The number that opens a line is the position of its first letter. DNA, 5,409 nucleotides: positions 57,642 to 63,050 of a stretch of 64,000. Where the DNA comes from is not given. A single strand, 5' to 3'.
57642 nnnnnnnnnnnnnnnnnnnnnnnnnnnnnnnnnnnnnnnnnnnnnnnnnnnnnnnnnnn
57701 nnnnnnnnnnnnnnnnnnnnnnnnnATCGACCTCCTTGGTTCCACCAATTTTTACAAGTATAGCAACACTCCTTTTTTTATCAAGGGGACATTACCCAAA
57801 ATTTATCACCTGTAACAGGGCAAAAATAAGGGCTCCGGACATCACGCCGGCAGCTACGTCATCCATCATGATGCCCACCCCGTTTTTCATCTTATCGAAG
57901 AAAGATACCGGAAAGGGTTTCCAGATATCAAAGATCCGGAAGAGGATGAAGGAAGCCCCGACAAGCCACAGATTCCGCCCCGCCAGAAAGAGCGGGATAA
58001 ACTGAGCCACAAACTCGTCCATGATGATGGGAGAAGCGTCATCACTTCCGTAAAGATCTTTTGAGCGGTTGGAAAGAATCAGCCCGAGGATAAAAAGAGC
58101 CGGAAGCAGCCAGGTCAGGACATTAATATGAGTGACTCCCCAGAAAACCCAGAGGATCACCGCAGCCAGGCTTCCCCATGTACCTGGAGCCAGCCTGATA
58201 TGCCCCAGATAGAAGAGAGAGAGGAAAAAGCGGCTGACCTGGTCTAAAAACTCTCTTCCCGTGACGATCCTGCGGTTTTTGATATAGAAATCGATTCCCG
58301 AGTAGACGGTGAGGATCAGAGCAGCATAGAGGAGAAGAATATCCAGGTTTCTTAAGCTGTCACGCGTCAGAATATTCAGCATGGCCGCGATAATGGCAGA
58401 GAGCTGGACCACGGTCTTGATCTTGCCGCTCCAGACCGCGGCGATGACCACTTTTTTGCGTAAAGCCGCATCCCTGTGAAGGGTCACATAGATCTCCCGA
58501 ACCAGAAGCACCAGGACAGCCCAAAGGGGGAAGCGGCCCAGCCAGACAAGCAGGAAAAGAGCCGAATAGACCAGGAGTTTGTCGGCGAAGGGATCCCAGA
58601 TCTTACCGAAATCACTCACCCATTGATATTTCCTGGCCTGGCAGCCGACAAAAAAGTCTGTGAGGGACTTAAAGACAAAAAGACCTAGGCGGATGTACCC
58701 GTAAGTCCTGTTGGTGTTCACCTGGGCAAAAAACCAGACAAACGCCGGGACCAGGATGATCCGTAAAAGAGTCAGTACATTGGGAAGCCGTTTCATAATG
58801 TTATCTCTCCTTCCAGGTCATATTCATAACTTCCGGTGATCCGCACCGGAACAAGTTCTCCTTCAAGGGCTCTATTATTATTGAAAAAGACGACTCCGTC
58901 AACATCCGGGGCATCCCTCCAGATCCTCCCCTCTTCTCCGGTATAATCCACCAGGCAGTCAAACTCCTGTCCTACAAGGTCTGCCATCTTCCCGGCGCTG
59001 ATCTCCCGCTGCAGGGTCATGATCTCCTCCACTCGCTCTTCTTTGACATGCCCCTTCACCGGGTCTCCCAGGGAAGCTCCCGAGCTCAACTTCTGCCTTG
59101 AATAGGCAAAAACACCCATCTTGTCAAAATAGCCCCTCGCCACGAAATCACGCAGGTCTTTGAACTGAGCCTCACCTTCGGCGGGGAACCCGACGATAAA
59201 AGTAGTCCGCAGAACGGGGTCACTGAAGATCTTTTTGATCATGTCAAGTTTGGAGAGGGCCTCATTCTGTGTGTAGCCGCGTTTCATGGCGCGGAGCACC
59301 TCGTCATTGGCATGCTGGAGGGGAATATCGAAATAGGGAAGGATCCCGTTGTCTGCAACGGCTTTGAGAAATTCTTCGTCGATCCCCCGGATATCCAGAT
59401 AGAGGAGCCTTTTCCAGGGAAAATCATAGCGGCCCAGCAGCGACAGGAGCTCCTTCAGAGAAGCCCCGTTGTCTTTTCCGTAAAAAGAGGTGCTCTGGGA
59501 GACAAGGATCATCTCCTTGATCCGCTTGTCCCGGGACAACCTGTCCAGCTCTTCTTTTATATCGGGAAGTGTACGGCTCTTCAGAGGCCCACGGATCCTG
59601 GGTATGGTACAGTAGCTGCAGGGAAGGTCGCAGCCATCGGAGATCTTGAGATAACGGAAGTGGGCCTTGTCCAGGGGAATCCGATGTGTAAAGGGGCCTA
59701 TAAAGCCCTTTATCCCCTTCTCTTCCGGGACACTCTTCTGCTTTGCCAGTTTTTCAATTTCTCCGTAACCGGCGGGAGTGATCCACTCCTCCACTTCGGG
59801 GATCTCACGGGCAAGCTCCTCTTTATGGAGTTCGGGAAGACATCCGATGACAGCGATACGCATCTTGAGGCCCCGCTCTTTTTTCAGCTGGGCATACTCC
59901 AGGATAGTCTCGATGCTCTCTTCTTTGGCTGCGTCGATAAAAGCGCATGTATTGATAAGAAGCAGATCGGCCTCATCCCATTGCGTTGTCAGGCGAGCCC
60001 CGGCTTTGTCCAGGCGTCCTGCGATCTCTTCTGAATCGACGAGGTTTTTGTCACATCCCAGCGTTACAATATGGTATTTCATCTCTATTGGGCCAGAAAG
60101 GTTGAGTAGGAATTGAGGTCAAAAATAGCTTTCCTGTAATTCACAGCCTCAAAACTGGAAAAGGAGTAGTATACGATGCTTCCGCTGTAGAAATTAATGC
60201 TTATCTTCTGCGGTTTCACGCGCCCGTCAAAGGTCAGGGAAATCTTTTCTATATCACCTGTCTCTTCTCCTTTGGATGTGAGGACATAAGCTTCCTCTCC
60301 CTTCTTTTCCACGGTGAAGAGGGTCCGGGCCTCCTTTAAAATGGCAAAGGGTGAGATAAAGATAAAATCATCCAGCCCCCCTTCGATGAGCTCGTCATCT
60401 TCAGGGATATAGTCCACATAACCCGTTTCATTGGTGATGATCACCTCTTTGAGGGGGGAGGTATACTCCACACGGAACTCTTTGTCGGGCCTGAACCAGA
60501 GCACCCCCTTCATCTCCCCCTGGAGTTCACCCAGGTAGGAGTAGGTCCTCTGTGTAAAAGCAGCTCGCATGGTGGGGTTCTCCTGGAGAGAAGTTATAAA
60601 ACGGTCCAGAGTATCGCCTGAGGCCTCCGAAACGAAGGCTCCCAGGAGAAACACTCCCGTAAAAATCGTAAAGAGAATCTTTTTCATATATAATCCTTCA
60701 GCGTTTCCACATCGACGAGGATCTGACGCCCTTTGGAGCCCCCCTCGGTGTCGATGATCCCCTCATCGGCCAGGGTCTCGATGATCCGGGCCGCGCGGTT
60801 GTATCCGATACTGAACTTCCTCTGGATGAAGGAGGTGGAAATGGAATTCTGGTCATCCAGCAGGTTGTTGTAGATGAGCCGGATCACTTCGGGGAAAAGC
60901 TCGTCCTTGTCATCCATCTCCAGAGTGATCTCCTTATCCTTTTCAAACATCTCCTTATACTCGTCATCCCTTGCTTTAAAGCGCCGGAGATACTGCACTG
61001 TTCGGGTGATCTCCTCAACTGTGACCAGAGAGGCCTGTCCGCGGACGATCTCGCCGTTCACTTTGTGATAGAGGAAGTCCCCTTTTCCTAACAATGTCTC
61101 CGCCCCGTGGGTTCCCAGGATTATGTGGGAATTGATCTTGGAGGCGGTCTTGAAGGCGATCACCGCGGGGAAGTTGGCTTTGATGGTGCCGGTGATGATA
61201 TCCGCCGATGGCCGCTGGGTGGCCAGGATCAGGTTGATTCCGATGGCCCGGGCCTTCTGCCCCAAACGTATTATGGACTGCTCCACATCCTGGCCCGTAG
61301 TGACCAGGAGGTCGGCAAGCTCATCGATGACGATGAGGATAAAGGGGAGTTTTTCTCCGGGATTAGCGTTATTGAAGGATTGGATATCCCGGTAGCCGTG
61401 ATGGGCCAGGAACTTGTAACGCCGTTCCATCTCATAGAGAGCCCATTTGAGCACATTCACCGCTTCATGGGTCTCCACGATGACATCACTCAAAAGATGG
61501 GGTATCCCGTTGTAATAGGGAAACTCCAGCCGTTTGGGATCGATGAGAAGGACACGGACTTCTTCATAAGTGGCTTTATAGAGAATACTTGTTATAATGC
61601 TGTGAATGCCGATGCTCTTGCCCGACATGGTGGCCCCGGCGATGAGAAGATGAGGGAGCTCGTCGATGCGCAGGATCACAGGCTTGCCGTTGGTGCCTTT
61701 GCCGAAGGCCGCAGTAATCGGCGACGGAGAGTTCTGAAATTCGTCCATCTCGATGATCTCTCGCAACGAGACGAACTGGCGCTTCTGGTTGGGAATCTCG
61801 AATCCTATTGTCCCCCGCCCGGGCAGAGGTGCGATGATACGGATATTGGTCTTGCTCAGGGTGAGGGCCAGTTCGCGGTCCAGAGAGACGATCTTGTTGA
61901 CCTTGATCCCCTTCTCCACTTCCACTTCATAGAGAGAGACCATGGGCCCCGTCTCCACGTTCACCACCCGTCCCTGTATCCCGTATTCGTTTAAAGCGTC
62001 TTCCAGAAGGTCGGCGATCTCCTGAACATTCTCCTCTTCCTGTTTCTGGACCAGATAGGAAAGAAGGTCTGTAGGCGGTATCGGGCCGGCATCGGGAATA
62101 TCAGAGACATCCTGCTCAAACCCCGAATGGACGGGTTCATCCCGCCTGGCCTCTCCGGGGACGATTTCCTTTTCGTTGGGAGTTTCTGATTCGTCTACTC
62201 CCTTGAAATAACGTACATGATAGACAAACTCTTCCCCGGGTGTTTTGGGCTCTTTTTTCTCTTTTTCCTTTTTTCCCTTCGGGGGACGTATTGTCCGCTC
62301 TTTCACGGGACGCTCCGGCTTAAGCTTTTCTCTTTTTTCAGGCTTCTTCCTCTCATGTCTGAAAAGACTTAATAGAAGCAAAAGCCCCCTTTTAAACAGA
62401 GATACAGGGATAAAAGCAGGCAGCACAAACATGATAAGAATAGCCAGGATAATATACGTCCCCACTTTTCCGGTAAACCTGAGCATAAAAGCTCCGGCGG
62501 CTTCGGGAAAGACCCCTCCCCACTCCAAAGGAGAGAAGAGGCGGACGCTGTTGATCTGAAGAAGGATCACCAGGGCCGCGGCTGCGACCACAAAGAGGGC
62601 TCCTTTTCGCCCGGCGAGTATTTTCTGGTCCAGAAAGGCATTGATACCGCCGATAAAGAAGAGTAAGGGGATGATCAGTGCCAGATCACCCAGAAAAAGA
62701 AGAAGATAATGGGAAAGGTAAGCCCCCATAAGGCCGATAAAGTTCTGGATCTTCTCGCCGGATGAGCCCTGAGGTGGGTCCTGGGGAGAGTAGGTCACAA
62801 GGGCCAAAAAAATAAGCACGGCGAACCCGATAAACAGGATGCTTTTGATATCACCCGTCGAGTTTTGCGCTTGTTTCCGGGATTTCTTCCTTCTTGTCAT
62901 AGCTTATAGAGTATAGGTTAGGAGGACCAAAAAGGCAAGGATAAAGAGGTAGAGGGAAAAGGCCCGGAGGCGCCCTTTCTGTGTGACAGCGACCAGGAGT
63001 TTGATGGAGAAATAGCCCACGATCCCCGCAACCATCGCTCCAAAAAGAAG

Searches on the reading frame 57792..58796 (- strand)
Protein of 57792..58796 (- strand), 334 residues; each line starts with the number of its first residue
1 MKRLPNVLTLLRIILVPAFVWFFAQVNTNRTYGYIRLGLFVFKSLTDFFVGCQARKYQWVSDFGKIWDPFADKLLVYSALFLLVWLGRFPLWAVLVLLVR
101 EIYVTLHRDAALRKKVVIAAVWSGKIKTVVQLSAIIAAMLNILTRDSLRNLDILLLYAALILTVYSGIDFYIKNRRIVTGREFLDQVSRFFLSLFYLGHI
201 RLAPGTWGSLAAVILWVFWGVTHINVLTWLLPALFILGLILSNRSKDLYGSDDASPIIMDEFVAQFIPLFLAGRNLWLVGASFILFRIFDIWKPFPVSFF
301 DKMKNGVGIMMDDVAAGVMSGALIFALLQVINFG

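Call 42: search_protein_families(library=pfam, proteins=[window:57792-58796:-], max_evalue=0.0001)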
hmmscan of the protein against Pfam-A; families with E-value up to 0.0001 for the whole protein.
window:57792-58796:- (334 aa): 2 families
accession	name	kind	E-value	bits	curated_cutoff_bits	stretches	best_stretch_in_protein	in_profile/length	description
PF01066.26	CDP-OH_P_transf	-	1.1e-37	130.2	22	1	4-164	3-151/152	CDP-alcohol phosphatidyltransferase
PF04608.18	PgpA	-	2.5e-35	121.9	28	1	191-327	2-140/141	Phosphatidylglycerophosphatase A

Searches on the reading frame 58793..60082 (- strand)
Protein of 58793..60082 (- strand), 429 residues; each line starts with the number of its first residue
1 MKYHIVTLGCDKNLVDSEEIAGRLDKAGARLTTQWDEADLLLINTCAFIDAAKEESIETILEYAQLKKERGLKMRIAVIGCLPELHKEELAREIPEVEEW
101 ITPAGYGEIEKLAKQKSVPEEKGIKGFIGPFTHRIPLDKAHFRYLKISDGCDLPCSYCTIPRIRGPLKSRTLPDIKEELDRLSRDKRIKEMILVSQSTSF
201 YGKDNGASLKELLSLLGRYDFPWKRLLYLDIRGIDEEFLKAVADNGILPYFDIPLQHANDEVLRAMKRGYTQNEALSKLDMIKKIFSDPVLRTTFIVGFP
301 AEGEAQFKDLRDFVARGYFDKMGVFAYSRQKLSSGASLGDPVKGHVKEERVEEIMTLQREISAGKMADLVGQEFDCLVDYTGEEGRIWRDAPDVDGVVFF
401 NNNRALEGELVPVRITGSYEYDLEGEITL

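Call 42: search_protein_families(library=pfam, proteins=[window:58793-60082:-], max_evalue=0.0001)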
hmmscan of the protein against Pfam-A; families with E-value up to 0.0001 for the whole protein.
window:58793-60082:- (429 aa): 3 families
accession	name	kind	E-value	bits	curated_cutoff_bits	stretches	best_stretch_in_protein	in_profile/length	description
PF00919.26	UPF0004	-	9.2e-26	90.2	27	1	2-100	1-96/98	Uncharacterized protein family UPF0004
PF04055.27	Radical_SAM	-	1.4e-24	87.6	29.5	1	146-314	2-166/166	Radical SAM superfamily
PF18693.7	TRAM_2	-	2.5e-16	60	27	1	370-427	1-62/63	TRAM domain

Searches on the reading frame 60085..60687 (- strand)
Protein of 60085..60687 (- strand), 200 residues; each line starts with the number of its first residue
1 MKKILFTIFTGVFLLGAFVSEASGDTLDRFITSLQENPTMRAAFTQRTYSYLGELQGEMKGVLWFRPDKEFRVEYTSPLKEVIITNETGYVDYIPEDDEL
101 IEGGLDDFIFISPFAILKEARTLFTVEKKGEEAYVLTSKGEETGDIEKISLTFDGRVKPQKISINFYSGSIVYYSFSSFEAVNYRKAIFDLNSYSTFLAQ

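Call 86: search_protein_families(library=pfam, proteins=[window:60085-60687:-], max_evalue=0.01)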
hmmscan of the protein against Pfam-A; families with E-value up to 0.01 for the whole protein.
window:60085-60687:- (200 aa): 1 family
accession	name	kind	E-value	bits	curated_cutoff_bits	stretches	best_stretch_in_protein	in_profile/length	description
PF03548.22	LolA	-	7.1e-09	36.1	23.6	1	39-186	5-159/165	Outer membrane lipoprotein carrier protein LolA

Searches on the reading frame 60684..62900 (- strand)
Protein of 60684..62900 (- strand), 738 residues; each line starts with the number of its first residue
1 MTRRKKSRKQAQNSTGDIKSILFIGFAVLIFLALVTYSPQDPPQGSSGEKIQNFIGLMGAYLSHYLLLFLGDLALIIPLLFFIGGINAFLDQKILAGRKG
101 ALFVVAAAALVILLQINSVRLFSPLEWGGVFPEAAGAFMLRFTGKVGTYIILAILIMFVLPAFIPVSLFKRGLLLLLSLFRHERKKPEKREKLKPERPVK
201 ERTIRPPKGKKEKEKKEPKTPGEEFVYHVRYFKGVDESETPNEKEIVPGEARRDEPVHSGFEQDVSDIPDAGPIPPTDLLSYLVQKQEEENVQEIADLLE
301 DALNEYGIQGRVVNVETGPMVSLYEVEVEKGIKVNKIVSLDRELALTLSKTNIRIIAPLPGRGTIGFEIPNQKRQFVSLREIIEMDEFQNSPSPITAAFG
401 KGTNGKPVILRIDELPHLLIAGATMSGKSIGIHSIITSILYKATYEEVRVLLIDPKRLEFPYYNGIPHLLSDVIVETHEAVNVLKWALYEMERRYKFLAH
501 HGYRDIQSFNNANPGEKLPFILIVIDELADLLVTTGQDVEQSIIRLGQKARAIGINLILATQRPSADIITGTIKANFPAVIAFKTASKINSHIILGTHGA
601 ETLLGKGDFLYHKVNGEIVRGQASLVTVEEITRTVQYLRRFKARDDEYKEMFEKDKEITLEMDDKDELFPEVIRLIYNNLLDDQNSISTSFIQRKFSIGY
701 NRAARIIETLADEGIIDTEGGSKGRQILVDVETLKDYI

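Call 42: search_protein_families(library=pfam, proteins=[window:60684-62900:-], max_evalue=0.0001)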
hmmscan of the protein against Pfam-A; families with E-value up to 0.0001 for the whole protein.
window:60684-62900:- (738 aa): 4 families
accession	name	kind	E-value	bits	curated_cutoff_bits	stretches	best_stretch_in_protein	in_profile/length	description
PF01580.24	FtsK_SpoIIIE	-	7.3e-48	163.3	24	1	379-565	2-220/221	FtsK/SpoIIIE family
PF17854.6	FtsK_alpha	-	1.9e-27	95.8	22.9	1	274-371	1-101/101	FtsK alpha domain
PF09397.16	FtsK_gamma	-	3.2e-20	72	30.6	1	664-729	2-62/63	Ftsk gamma domain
PF13491.11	FtsK_4TM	-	4.5e-20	72.4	23.1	1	16-169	5-164/171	4TM region of DNA translocase FtsK/SpoIIIE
